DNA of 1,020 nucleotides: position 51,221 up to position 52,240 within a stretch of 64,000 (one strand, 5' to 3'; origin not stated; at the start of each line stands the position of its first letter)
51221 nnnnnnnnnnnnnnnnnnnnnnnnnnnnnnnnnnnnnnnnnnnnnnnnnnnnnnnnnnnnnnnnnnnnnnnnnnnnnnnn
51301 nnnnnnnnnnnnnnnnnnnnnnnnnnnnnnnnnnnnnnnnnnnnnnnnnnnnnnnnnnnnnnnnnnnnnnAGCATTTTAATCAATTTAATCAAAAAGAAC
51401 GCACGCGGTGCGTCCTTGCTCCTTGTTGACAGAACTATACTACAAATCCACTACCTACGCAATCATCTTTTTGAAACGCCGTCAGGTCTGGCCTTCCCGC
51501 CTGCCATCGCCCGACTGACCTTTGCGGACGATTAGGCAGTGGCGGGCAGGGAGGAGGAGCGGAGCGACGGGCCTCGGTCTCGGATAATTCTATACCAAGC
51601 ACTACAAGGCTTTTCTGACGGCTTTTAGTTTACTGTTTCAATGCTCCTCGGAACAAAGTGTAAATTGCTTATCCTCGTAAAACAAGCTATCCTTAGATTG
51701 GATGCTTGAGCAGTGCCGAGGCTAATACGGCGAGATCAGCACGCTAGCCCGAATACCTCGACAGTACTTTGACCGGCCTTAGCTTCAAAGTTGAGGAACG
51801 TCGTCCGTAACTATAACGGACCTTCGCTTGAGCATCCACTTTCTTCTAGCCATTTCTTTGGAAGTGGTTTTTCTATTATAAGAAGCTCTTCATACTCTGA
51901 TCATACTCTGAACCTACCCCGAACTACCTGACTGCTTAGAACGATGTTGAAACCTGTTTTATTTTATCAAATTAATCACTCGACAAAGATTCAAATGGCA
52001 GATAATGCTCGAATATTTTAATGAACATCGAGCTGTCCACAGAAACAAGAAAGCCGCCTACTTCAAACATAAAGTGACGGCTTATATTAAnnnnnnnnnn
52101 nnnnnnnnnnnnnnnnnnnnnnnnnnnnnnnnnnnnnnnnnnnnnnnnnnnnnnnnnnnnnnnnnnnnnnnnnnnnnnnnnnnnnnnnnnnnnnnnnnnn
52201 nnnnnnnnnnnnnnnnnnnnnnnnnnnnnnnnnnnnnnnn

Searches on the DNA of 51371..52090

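Call 80: search_rna_families(source=window, start=51371, end=52090, threshold=evalue, max_evalue=10, show_alignments=2)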
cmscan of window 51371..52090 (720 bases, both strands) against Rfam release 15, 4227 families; matches with E-value up to 10: 3.
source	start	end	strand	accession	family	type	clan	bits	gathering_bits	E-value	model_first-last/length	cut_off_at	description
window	51491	51551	+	RF03837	mir-3138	Gene; miRNA;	-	18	90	4.4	1-82/82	no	mir-3138 microRNA precursor family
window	51491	51555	+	RF04132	mir-4436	Gene; miRNA;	-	15.4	74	3.8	1-85/85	no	mir-4436 microRNA precursor family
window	51918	52043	-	RF02150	MESTIT1_3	Gene; lncRNA;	-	12.2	60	7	1-99/99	no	MEST intronic transcript 1, antisense RNA conserved region 3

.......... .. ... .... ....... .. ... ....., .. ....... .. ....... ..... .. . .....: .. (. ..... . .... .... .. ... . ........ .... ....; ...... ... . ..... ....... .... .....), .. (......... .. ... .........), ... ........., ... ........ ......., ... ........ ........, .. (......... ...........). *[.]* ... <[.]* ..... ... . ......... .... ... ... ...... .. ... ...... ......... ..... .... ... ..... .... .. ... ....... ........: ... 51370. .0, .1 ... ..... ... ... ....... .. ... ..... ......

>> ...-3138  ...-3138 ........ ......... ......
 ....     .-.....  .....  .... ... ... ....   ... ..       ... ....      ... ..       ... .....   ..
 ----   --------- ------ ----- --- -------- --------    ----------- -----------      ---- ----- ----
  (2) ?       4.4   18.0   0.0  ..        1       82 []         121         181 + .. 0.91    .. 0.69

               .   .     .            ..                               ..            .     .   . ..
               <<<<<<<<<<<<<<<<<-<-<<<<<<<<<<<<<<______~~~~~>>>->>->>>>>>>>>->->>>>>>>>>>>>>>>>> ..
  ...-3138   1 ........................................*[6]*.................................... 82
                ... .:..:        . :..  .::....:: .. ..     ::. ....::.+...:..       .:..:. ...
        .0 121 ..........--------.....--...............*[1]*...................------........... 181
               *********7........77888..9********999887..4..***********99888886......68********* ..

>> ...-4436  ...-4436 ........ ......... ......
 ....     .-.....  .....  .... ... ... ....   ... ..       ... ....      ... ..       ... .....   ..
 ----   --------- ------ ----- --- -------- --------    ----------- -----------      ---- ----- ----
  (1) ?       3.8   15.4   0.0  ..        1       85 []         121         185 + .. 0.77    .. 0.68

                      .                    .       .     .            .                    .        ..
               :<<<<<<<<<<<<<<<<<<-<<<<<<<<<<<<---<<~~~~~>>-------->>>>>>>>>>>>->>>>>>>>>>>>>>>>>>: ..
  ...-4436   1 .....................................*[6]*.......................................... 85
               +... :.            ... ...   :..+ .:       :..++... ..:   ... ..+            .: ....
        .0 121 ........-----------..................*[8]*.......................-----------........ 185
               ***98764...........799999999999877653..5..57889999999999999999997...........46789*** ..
